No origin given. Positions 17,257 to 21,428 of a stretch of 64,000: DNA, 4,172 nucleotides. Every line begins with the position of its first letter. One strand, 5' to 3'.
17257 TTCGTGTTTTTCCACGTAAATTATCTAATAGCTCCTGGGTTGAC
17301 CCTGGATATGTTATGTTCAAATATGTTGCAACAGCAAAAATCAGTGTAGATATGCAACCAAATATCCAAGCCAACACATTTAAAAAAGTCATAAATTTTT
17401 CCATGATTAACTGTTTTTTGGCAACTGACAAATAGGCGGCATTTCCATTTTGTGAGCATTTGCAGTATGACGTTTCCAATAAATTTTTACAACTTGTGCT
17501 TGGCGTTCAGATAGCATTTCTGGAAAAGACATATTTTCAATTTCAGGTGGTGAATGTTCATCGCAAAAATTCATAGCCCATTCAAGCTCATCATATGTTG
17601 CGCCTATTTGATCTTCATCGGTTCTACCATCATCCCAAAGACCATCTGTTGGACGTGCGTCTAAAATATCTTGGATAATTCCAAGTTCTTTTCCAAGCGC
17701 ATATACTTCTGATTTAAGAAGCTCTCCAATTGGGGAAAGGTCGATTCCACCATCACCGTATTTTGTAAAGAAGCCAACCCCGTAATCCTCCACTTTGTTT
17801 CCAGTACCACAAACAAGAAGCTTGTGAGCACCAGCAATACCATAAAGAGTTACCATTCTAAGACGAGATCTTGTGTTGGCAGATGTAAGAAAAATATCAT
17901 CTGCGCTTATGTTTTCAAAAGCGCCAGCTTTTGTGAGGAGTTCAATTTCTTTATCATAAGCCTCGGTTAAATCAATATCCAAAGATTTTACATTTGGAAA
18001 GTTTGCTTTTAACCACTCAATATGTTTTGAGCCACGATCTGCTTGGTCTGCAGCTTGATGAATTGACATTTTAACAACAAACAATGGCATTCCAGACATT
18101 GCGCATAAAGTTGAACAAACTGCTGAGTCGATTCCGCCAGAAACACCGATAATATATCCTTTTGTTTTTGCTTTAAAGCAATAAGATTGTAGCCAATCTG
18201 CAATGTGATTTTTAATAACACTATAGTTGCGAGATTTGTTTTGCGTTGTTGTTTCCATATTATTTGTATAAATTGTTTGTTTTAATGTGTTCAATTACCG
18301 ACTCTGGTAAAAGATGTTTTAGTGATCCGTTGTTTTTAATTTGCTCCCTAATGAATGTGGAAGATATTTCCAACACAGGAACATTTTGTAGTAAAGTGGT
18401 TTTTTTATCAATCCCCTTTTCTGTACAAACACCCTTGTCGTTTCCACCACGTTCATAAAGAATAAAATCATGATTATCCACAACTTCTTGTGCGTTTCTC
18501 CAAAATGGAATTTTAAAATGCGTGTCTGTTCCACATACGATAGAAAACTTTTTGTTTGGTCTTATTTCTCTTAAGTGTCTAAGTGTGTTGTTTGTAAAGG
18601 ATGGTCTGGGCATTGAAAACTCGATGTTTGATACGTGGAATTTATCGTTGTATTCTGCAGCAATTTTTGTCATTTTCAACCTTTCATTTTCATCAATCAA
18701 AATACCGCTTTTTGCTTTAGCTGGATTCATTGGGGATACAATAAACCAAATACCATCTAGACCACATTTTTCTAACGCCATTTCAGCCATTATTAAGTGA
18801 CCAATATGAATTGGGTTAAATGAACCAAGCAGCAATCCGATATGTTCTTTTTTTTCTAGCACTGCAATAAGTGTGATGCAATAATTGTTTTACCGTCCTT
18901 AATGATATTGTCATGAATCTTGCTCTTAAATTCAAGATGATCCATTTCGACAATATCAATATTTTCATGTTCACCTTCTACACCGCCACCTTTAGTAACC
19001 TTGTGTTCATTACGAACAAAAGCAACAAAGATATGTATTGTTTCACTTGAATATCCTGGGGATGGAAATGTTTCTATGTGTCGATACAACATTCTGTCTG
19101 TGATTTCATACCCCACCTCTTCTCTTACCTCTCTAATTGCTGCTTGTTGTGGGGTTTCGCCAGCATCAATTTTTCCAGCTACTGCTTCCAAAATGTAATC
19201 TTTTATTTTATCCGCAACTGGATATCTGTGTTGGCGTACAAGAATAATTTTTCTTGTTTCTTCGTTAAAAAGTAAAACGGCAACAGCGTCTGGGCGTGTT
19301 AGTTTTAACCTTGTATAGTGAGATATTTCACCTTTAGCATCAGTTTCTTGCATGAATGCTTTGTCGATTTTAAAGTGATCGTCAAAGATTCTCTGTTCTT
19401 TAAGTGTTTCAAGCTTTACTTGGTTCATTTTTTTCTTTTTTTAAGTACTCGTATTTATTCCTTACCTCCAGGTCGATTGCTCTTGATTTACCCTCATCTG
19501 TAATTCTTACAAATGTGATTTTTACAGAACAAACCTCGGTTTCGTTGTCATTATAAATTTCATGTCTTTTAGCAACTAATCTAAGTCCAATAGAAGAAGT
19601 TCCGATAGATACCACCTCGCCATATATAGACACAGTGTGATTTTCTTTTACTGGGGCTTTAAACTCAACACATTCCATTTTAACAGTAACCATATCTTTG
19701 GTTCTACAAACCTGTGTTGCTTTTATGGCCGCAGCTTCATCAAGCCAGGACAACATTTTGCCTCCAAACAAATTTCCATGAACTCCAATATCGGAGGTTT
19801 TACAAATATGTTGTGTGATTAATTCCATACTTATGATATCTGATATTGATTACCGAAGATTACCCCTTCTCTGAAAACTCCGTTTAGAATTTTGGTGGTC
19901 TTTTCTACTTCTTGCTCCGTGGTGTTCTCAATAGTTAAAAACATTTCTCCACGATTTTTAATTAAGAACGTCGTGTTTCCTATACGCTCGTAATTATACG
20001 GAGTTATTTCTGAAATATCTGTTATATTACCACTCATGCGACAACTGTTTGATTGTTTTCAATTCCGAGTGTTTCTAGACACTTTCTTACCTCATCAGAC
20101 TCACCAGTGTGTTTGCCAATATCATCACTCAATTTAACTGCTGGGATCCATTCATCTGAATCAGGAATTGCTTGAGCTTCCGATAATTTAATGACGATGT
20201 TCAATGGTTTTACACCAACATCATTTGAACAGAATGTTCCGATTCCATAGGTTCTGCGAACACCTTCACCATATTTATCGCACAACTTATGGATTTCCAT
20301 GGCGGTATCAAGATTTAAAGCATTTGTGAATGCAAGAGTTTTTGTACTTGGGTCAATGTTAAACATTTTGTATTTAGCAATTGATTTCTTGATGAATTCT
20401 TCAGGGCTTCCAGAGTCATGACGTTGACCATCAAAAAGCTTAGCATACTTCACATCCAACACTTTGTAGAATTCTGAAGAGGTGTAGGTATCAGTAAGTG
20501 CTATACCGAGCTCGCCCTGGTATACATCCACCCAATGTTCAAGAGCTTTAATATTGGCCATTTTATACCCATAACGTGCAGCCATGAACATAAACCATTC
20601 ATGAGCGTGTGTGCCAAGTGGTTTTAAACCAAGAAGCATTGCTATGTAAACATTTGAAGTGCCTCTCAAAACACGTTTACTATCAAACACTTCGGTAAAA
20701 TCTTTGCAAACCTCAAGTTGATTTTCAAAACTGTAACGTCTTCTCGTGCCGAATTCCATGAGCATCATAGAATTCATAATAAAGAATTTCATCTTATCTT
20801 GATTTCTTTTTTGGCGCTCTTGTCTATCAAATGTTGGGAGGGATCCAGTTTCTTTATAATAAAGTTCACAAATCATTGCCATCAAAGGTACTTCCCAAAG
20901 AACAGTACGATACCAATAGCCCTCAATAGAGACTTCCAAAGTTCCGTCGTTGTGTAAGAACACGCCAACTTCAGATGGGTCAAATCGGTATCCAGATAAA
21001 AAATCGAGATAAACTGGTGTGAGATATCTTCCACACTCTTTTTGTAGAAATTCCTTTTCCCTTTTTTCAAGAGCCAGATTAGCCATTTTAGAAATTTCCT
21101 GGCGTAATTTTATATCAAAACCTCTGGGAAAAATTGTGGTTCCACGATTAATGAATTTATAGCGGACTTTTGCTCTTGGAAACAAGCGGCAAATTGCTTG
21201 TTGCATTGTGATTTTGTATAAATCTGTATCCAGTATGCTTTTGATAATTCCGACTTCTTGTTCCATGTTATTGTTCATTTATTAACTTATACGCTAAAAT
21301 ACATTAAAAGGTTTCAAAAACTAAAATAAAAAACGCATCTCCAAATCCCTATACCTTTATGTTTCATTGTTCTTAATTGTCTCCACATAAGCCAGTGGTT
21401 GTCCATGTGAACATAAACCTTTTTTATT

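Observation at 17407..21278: Phage deamidated (Preiss-Handler-type) NAD+ rebuilding cluster: pncB-Nudix-nadD-nadE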

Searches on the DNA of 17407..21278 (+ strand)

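Call 5: search_dna_similar(query=window:17407-21278:+, collection=phages, mode=distant, max_rows=25)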
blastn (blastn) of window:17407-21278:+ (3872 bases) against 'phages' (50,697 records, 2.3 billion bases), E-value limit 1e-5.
Records with a match: 17; places in all: 17; records where one place covers at least 80% of the query: 0.
Best place of each record, by identity: 60-80% 17.
By first word of the organism name: Synechococcus 6; Marine 3; Prochlorococcus 2; uncultured 2; Pelagibacter 2; Cyanophage 1; Bacteriophage 1.
By host as written in the record: - 6; Synechococcus sp. WH8109 3; Synechococcus str. WH8109 2; Prochlorococcus sp. MIT9515 2; Candidatus Pelagibacter ubique HTCC1062 2; Synechococcus sp. WH8102 1; Synechococcus sp. WH7803 1.
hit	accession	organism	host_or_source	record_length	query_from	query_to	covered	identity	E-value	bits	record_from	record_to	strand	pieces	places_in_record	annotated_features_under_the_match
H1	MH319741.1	Marine virus AG-345-E15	single cell amplified by WGA-X; seawater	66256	166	475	8%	68.4%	2e-23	118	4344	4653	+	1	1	record has no annotation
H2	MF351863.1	Synechococcus phage Bellamy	Synechococcus str. WH8109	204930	176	475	8%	70.6%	8e-28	133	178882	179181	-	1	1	225: NadE-like protein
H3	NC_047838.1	Synechococcus phage Bellamy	Synechococcus str. WH8109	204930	176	475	8%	70.6%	8e-28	133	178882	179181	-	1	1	225: NAD synthetase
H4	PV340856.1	Synechococcus phage Sf-FS3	Synechococcus sp. WH8102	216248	166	475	8%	67.6%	2e-17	99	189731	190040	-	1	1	NH(3)-dependent NAD(+) synthetase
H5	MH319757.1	Marine virus AG-345-O18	single cell amplified by WGA-X; seawater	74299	175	483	8%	67.0%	2e-17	99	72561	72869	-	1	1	record has no annotation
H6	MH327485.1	Marine virus AG-341-P01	single cell amplified by WGA-X; seawater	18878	175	483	8%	67.0%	2e-17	99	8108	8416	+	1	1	record has no annotation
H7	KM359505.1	Prochlorococcus phage P-TIM68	Prochlorococcus sp. MIT9515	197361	187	475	7%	70.3%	1e-26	129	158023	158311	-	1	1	putative NAD+ synthetase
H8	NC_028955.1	Prochlorococcus phage P-TIM68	Prochlorococcus sp. MIT9515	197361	187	475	7%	70.3%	1e-26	129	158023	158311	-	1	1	NAD synthetase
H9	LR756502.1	uncultured phage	metagenomic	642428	174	403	6%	70.9%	8e-22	113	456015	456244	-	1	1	record has no annotation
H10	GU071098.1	Synechococcus phage S-SSM7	Synechococcus sp. WH8109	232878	185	402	6%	72.0%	2e-23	119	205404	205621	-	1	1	NAD+ synthetase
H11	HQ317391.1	Cyanophage S-SSM6a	Synechococcus sp. WH8109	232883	185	402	6%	72.0%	2e-23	119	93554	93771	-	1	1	NAD+ synthetase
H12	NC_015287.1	Synechococcus phage S-SSM7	Synechococcus sp. WH8109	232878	185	402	6%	72.0%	2e-23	119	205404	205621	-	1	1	NAD synthetase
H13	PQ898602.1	Synechococcus phage S-SCSM2R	Synechococcus sp. WH7803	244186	185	402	6%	71.5%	1e-18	103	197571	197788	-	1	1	NAD(+) synthase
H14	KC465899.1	Pelagibacter phage HTVC008M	Candidatus Pelagibacter ubique HTCC1062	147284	202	406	5%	69.9%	9e-15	90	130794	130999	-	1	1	NH(3)-dependent NAD+ synthetase NadE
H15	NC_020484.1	Pelagibacter phage HTVC008M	Candidatus Pelagibacter ubique HTCC1062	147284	202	406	5%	69.9%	9e-15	90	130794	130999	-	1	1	NAD synthetase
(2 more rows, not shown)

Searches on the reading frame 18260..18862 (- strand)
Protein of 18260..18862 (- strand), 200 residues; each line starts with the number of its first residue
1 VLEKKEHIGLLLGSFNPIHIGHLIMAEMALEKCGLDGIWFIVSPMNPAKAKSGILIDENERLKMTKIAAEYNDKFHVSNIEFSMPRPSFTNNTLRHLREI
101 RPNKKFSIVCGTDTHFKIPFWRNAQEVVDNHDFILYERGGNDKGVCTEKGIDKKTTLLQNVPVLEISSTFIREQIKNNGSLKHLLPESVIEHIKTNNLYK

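Call 3: search_protein_families(library=pfam, proteins=[window:18260-18862:-], max_evalue=0.01)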
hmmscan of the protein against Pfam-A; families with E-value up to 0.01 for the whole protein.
window:18260-18862:- (200 aa): 2 families
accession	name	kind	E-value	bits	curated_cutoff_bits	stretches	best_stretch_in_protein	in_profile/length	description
PF01467.32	CTP_transf_like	-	1e-19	71.5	21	1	11-173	2-132/133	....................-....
PF05636.17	HIGH_NTase1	-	0.0077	16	27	0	15-43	10-38/402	HIGH Nucleotidyl Transferase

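Call 4: search_protein_families(library=ncbifam, proteins=[window:18260-18862:-], max_evalue=0.01)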
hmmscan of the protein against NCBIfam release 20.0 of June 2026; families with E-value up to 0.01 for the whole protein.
window:18260-18862:- (200 aa): 19 families
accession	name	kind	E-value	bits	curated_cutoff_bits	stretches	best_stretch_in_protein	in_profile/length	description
TIGR00482.1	TIGR00482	equivalog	1.2e-44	152.7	112.45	1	11-199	2-194/194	nicotinate (nicotinamide) nucleotide adenylyltransferase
NF000840.1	PRK00071.1-3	equivalog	1.7e-44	151.7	150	1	4-200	4-199/201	nicotinate-nucleotide adenylyltransferase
NF000841.0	PRK00071.1-4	equivalog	1e-37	129.9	197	1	4-200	5-193/194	nicotinate-nucleotide adenylyltransferase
NF005519.0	PRK07152.1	equivalog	1.5e-34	119.5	315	1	7-199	2-184/361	nicotinate-nucleotide adenylyltransferase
NF000839.0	PRK00071.1-1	equivalog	5.6e-28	98.3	187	2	7-145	7-144/219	nicotinate-nucleotide adenylyltransferase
NF000843.0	PRK00071.2-2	equivalog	1.4e-24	86.8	240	1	3-143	9-146/212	nicotinate-nucleotide adenylyltransferase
NF000845.0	PRK00071.2-4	equivalog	6.2e-22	78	210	1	3-141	5-140/197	nicotinate-nucleotide adenylyltransferase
NF000846.0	PRK00071.2-5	equivalog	1.2e-16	60.8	329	1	7-133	20-143/210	nicotinate-nucleotide adenylyltransferase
NF005410.0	PRK06973.1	equivalog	3.3e-15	56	214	1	4-132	20-150/243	nicotinate-nucleotide adenylyltransferase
NF000842.0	PRK00071.2-1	equivalog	2.4e-10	40.3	167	1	7-200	3-185/191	nicotinate-nucleotide adenylyltransferase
NF006479.0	PRK08887.1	equivalog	2.7e-08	33.8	164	1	8-131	4-126/174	nicotinate-nicotinamide nucleotide adenylyltransferase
TIGR01510.1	coaD_prev_kdtB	equivalog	4.5e-08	33.3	103.3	1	9-71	2-58/155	pantetheine-phosphate adenylyltransferase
TIGR00125.1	cyt_tran_rel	domain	4.5e-08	33.1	27.7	1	8-73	1-64/65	adenylyltransferase/cytidyltransferase family protein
NF005518.0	PRK07143.1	equivalog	3.4e-05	23.4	232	1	4-116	13-121/281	hypothetical protein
TIGR01526.1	nadR_NMN_Atrans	equivalog_domain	4.7e-05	22.8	341.15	1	7-81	2-73/325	nicotinamide-nucleotide adenylyltransferase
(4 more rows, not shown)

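Call 58: search_solved_structures(query=window:18260-18862:-, max_evalue=1e-10, show_alignments=1)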
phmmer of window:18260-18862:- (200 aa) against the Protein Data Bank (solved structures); distinct sequences matched with E-value up to 1e-10: 18.
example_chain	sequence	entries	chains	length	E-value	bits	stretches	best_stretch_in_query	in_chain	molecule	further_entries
8aih_A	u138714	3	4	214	5.1e-28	101.6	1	2-199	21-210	Probable nicotinate-nucleotide adenylyltransferase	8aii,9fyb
1kam_A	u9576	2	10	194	1.4e-25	93.6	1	6-200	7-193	NICOTINATE-NUCLEOTIDE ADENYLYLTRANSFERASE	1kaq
3hfj_A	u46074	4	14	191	2.3e-22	83.2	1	7-200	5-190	Nicotinate (Nicotinamide) nucleotide adenylyltransferase | nicotinate-nucleotide adenylyltransferase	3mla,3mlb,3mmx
2qtr_A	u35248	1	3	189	2.5e-22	83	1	7-200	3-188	Probable nicotinate-nucleotide adenylyltransferase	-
3dv2_A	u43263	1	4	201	3.2e-22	82.7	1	7-200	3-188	Nicotinate (Nicotinamide) nucleotide adenylyltransferase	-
2qtm_A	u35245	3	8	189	3.3e-22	82.6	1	7-200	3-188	Nicotinate (Nicotinamide) nucleotide adenylyltransferase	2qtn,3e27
4s1o_A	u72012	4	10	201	2.4e-20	76.5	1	7-199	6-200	Probable nicotinate-nucleotide adenylyltransferase | Nicotinate-nucleotide adenylyltransferase | nicotinate mononucleotide adenylyltransferase NadD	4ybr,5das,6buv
4x0e_A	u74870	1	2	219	8.7e-20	74.7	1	7-199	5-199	Probable nicotinate-nucleotide adenylyltransferase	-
4rpi_A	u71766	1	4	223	7.7e-18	68.4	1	7-199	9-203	nicotinate-nucleotide adenylyltransferase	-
2h29_A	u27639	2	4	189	7.9e-17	65.1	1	8-199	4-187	Probable nicotinate-nucleotide adenylyltransferase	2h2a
5db4_A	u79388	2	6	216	7.9e-17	65.1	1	4-199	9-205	Nicotinate-nucleotide adenylyltransferase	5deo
4ymi_A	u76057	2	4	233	1e-16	64.7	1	4-199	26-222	Probable nicotinate-nucleotide adenylyltransferase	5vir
1k4k_A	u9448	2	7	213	1.4e-14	57.8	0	10-140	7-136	Nicotinic acid mononucleotide adenylyltransferase | NaMN adenylyltransferase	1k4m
6kh2_A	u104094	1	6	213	1.4e-14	57.7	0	10-140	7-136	Probable nicotinate-nucleotide adenylyltransferase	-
6kg3_A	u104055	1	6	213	1.4e-14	57.7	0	10-140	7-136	Probable nicotinate-nucleotide adenylyltransferase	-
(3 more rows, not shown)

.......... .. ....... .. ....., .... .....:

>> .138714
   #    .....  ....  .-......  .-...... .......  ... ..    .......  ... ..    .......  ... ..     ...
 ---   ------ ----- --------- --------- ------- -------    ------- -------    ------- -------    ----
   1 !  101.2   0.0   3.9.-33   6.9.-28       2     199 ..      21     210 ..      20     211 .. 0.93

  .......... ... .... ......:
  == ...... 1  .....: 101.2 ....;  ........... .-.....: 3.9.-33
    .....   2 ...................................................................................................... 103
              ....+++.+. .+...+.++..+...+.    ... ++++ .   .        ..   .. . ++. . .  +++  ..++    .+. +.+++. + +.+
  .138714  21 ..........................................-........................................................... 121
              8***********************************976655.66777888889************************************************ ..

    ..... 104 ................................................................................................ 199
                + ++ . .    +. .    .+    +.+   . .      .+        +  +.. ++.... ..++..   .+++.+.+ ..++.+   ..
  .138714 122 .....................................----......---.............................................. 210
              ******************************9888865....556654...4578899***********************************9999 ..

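Call 64: search_dna_similar(query=window:18260-18862:-, collection=phages, mode=protein, max_rows=60, max_evalue=0.000001)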
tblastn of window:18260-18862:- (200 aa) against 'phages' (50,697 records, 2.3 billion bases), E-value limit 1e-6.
Records with a match: 24; places in all: 24; records where one place covers at least 80% of the query: 22.
Best place of each record, by identity: <60% 24.
By first word of the organism name: Bacteriophage 11; Listeria 6; Enterococcus 2; Bacillus 2; uncultured 2; Staphylococcus 1.
By host as written in the record: - 14; Listeria monocytogenes 6; Bacillus megaterium str. ATCC 43725 2; Enterococcus faecalis 1; Staphylococcus aureus 1.
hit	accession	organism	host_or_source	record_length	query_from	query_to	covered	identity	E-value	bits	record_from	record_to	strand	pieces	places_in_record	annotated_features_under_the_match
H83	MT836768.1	Bacteriophage sp.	human fecal samples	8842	4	198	98%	36.9%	3e-35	136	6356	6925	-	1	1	record has no annotation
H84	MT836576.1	Bacteriophage sp.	human fecal samples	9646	6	199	97%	35.9%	2e-31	125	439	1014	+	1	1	record has no annotation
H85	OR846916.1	Listeria phage LM 4-11-1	Listeria monocytogenes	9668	2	200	100%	32.2%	1e-27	114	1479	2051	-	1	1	record has no annotation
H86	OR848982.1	Listeria phage LM 4-14-1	Listeria monocytogenes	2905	2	200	100%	32.2%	2e-27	114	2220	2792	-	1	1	record has no annotation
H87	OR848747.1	Listeria phage LM 4-14-1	Listeria monocytogenes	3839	5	199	98%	32.3%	2e-19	91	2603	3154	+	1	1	record has no annotation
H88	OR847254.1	Listeria phage LM 4-11-1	Listeria monocytogenes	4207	5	199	98%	32.3%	2e-19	91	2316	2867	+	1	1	record has no annotation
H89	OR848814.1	Listeria phage LM 4-14-1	Listeria monocytogenes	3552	5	199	98%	30.8%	3e-16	81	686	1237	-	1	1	record has no annotation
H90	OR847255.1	Listeria phage LM 4-11-1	Listeria monocytogenes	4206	5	199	98%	30.8%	3e-16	81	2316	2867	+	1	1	record has no annotation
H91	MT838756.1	Bacteriophage sp.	human fecal samples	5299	10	199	95%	31.5%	8e-24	103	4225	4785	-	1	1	record has no annotation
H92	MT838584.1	Bacteriophage sp.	human fecal samples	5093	8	200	97%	30.8%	2e-21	96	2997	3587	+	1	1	record has no annotation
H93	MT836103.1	Bacteriophage sp.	human fecal samples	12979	8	200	97%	30.3%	4e-25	107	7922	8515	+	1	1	record has no annotation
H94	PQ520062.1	Enterococcus phage IME_EF3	-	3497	2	200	100%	28.6%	2e-22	99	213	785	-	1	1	record has no annotation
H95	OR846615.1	Enterococcus phage Efs 1-1-1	Enterococcus faecalis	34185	2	200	100%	28.6%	2e-22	99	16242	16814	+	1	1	record has no annotation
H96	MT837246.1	Bacteriophage sp.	human fecal samples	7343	3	200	99%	27.9%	1e-16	83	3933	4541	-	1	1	record has no annotation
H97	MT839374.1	Bacteriophage sp.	human fecal samples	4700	8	198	77%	35.8%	4e-16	107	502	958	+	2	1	record has no annotation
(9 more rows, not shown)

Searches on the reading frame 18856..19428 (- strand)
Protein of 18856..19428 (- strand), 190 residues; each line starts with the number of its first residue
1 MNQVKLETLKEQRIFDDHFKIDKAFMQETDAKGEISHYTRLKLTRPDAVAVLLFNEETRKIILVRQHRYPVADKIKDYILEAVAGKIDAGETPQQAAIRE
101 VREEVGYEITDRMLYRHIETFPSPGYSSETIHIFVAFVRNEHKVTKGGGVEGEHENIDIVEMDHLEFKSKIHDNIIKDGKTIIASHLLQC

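Call 3: search_protein_families(library=pfam, proteins=[window:18856-19428:-], max_evalue=0.01)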
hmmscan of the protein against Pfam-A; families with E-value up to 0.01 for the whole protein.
window:18856-19428:- (190 aa): 1 family
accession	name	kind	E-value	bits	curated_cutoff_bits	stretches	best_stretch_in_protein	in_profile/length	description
PF00293.34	NUDIX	-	5e-19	69.1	21.1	1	45-172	2-127/134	NUDIX domain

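Call 4: search_protein_families(library=ncbifam, proteins=[window:18856-19428:-], max_evalue=0.01)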
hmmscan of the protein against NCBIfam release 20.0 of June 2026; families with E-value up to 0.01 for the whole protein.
window:18856-19428:- (190 aa): 16 families
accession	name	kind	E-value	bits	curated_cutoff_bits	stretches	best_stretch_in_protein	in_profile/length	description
TIGR00052.1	TIGR00052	subfamily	4e-27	95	79.55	1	7-189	4-187/188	nudix-type nucleoside diphosphatase, YffH/AdpP family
NF011585.0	PRK15009.1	equivalog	1.2e-22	80.5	234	1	5-189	4-185/191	GDP-mannose pyrophosphatase NudK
NF008736.0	PRK11762.1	equivalog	3.5e-15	56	169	1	31-187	32-176/186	ADP compounds hydrolase NudE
NF008003.0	PRK10729.1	equivalog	7.5e-15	54.8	248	1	6-189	16-198/210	ADP-ribose diphosphatase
TIGR00586.1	mutt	equivalog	1.5e-11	44.4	97.9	1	53-176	11-124/129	8-oxo-dGTP diphosphatase MutT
NF008044.0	PRK10776.1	equivalog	7.2e-08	32.4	148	1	49-153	6-100/130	8-oxo-dGTP diphosphatase MutT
NF006961.0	PRK09438.1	equivalog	4.6e-07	29.4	103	1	44-111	6-65/151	dihydroneopterin triphosphate diphosphatase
NF041652.1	Nud_hyd_Dein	equivalog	2.4e-06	27.8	200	1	49-120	16-86/152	Nudix hydrolase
NF001938.0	PRK00714.1-5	equivalog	2.4e-06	27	116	1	47-109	14-76/172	RNA pyrophosphohydrolase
NF001299.0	PRK00241.1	equivalog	1.1e-05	25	158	1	51-111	140-192/263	NAD(+) diphosphatase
TIGR02705.1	nudix_YtkD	equivalog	0.00012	21.7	154.4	1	80-110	47-77/156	RNA deprotection pyrophosphohydrolase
NF006530.0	PRK08999.1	equivalog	0.00013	21.1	245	1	79-115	34-70/315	Nudix family hydrolase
NF007834.0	PRK10546.1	equivalog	0.00017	21.4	156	1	60-110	16-62/135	pyrimidine (deoxy)nucleoside triphosphate diphosphatase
NF001935.0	PRK00714.1-2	equivalog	0.00062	19.3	259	1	72-108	25-61/183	RNA pyrophosphohydrolase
NF052459.1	OxoGTPPhMutT1Mycb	equivalog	0.00074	18.7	475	1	76-109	29-60/292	8-oxo-(d)GTP phosphatase MutT1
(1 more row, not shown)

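Call 35: search_solved_structures(query=window:18856-19428:-, max_evalue=0.001, show_alignments=1)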
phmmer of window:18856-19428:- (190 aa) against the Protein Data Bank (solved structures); distinct sequences matched with E-value up to 0.001: 40.
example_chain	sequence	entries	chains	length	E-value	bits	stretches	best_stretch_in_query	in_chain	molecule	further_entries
3o52_A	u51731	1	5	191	1.8e-19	73.5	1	7-189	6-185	GDP-mannose pyrophosphatase nudK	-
1viu_A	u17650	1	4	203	2.2e-19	73.2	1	7-189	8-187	ADP-ribose pyrophosphatase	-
3o6z_A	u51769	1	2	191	4.2e-19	72.3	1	7-189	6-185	GDP-mannose pyrophosphatase nudK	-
3o61_A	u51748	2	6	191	8.5e-19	71.3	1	7-189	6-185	GDP-mannose pyrophosphatase nudK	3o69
8wv3_A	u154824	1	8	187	2.9e-18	69.5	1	8-189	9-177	ADP-ribose pyrophosphatase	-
9jax_E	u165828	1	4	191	3.1e-18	69.5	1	8-189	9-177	ADP-ribose pyrophosphatase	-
8zr8_A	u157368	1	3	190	4.2e-18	69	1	8-189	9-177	Methanol dehydrogenase activator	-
2yvm_A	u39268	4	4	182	1.4e-11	47.8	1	46-153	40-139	MutT/nudix family protein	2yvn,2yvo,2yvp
9dua_A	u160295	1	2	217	3.9e-10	43.1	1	8-186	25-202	ADP-ribose pyrophosphatase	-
9b1z_A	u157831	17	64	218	3.9e-10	43.1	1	8-186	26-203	ADP-ribose pyrophosphatase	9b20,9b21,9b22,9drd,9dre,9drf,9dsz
3ac9_A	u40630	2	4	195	3.9e-09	39.8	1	36-165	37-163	ADP-sugar pyrophosphatase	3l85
3aca_A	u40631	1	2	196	3.9e-09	39.8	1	36-165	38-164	ADP-sugar pyrophosphatase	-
5qj4_A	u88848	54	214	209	4.5e-09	39.6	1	35-165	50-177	ADP-sugar pyrophosphatase | NUDT5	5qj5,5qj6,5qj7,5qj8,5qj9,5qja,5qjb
3bm4_A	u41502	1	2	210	4.5e-09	39.6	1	35-164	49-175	ADP-sugar pyrophosphatase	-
2dsc_A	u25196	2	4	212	4.7e-09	39.6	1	35-164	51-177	ADP-sugar pyrophosphatase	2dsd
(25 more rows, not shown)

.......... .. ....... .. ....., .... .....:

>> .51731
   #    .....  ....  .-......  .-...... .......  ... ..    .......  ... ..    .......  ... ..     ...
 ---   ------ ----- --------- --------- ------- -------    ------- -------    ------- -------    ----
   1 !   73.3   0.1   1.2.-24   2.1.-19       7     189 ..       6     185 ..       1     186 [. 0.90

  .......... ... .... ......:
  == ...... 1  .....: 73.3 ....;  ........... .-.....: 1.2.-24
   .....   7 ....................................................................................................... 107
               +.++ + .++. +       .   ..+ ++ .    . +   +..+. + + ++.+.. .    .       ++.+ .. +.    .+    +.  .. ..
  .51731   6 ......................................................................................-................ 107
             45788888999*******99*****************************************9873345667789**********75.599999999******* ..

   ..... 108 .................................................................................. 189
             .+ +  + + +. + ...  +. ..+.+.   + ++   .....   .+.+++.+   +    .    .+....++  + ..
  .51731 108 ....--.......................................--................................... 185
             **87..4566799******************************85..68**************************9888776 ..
